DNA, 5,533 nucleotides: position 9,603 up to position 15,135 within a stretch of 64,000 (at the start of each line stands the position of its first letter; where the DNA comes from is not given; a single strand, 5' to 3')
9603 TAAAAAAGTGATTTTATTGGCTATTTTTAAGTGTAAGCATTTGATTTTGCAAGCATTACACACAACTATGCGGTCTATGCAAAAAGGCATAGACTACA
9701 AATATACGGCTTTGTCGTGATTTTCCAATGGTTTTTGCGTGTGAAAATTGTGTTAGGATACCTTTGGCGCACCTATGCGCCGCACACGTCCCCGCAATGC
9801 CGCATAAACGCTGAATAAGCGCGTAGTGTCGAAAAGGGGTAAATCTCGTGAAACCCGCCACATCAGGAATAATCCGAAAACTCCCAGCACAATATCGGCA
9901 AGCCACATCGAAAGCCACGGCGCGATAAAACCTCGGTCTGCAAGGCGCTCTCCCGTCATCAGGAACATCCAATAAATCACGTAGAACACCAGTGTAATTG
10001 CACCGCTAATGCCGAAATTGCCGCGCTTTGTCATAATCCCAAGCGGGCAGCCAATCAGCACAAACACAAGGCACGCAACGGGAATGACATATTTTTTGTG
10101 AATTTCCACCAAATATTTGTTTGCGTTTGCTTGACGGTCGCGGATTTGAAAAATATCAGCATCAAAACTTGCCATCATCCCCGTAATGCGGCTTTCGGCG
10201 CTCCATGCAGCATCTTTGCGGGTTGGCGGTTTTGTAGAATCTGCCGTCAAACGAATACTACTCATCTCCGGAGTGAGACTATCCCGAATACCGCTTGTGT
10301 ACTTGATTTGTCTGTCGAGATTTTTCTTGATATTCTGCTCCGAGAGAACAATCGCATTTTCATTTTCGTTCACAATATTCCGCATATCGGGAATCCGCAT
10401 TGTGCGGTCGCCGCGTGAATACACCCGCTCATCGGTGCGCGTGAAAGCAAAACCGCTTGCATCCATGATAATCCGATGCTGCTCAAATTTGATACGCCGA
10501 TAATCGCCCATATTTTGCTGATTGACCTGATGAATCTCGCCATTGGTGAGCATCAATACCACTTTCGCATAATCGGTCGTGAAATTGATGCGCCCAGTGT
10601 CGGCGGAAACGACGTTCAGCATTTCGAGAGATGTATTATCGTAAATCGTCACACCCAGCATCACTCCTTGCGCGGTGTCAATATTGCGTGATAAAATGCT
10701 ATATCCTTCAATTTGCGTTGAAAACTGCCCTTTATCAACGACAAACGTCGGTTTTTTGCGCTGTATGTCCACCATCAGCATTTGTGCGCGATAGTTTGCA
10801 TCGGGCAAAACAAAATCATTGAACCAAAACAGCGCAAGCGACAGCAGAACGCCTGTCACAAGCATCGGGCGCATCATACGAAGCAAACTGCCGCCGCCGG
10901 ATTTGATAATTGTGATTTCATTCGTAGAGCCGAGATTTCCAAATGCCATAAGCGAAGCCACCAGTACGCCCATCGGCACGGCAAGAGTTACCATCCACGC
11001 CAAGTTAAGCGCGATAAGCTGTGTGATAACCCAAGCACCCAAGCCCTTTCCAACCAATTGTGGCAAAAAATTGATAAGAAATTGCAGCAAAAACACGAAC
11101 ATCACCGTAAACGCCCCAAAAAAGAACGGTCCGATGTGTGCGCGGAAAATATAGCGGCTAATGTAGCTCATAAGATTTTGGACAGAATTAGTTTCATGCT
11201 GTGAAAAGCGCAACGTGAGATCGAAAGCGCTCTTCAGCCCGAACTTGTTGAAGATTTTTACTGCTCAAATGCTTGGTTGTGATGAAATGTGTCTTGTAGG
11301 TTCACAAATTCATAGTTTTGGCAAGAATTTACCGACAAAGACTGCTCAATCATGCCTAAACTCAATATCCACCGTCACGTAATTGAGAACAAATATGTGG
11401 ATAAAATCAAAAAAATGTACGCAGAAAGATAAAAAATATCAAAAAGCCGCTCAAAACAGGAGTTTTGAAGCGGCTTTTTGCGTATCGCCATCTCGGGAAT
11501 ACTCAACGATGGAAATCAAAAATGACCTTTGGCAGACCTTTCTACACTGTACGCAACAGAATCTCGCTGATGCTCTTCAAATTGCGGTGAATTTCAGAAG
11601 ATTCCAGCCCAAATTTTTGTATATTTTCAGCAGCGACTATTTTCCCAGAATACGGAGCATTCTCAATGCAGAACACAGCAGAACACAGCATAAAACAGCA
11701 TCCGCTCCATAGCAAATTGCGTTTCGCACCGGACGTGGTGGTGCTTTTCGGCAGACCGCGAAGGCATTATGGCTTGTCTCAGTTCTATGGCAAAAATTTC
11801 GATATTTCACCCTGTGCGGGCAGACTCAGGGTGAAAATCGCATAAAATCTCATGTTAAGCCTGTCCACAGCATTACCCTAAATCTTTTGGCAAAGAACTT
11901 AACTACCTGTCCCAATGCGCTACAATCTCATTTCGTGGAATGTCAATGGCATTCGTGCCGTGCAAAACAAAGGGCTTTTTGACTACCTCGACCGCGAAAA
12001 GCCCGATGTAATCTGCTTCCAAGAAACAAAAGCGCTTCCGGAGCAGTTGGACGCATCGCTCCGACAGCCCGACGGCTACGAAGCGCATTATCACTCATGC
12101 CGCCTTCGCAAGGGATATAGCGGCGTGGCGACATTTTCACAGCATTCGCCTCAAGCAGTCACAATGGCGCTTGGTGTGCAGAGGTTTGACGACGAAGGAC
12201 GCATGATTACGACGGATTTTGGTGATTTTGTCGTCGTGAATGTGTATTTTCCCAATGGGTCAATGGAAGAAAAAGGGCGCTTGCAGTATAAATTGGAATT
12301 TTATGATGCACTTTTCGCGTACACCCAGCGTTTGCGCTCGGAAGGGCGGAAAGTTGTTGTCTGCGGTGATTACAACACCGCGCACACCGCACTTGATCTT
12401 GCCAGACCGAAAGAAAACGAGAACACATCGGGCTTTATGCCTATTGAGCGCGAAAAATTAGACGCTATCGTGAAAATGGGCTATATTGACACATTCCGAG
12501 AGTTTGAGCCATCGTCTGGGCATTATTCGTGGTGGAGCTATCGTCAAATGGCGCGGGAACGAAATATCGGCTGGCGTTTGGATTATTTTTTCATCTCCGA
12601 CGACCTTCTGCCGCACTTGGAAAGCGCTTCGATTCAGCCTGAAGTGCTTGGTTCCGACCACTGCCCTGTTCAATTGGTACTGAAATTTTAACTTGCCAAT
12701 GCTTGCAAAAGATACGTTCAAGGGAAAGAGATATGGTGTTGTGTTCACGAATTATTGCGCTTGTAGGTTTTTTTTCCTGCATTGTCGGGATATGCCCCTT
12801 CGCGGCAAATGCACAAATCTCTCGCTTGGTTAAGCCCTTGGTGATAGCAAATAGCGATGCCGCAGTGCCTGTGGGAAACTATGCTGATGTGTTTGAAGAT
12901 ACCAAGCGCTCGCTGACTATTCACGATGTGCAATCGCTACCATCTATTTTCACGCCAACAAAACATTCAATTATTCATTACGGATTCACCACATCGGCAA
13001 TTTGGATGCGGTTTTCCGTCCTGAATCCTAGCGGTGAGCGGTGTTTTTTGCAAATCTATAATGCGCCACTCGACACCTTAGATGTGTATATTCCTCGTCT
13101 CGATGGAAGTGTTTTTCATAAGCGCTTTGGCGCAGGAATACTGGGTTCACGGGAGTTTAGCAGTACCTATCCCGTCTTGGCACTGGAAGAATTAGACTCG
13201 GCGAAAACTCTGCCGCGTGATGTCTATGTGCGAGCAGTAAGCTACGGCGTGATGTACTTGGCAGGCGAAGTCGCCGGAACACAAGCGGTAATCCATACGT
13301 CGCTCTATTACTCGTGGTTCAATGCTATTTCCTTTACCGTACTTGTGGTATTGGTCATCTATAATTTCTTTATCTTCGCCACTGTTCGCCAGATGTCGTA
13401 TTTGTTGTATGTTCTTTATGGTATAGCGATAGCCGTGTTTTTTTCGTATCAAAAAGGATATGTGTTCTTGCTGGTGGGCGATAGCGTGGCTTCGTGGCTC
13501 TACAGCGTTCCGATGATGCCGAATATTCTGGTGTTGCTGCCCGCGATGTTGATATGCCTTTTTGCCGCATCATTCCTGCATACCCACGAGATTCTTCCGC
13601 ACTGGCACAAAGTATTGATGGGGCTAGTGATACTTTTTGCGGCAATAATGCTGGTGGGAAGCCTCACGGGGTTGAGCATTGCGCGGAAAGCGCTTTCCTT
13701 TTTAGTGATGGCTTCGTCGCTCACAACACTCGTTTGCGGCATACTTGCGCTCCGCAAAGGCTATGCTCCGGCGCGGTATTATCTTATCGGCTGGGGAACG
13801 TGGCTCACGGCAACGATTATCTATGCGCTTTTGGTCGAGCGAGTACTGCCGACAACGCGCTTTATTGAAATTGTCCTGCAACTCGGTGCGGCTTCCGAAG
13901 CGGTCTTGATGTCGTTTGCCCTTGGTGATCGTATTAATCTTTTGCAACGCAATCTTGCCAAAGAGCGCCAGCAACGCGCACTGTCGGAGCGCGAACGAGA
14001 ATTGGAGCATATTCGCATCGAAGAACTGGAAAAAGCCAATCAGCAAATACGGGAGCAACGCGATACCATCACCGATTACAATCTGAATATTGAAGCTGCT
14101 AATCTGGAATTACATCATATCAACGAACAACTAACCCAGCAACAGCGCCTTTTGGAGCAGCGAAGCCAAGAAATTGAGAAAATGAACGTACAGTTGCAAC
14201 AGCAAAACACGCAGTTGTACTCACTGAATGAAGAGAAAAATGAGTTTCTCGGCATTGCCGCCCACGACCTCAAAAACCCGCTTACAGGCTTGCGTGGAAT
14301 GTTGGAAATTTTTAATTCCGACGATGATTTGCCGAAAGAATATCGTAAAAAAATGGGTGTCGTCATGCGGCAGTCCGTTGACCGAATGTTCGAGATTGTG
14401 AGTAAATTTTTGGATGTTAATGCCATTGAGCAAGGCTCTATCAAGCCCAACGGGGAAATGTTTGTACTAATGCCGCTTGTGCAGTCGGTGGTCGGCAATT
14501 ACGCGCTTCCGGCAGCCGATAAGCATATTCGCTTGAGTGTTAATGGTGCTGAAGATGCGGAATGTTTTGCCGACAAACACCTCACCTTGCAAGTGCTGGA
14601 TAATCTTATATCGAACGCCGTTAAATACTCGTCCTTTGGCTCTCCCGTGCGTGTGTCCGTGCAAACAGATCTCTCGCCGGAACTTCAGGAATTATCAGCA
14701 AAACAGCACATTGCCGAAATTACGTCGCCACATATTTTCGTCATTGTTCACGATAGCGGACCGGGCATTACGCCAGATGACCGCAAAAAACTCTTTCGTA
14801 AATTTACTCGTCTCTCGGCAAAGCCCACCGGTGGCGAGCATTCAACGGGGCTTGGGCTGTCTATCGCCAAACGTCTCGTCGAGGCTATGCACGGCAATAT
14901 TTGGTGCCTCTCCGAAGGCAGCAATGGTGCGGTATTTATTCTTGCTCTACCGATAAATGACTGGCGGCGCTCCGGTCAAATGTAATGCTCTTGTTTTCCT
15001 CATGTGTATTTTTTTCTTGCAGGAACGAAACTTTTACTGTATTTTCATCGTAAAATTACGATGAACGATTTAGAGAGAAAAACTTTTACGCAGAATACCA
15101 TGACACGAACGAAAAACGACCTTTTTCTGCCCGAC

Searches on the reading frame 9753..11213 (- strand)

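Call 52: search_protein_families(library=pfam, proteins=[window:9753-11213:-])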
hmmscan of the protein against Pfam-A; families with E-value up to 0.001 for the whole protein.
window:9753-11213:- (486 aa): 1 family
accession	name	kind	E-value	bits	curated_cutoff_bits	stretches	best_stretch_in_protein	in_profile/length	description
PF03739.19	LptF_LptG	-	5.3e-81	272.8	27.9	1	20-453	1-353/353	Lipopolysaccharide export system permease LptF/LptG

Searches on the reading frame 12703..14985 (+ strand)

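Call 52: search_protein_families(library=pfam, proteins=[window:12703-14985:+])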
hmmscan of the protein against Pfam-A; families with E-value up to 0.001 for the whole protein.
window:12703-14985:+ (760 aa): 4 families
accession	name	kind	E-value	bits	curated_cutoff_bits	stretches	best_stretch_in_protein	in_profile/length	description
PF07695.17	7TMR-DISM_7TM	-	1.9e-34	119.8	29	1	206-410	4-205/205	7TM diverse intracellular signalling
PF02518.31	HATPase_c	-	1.1e-21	77.7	26.4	1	628-751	6-109/111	Histidine kinase-, DNA gyrase B-, and HSP90-like ATPase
PF07696.17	7TMR-DISMED2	-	3.2e-19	69.7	22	1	58-186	1-130/136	7TMR-DISM extracellular 2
PF00512.31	HisKA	-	8.4e-12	45.4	26.9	1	512-578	2-66/66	His Kinase A (phospho-acceptor) domain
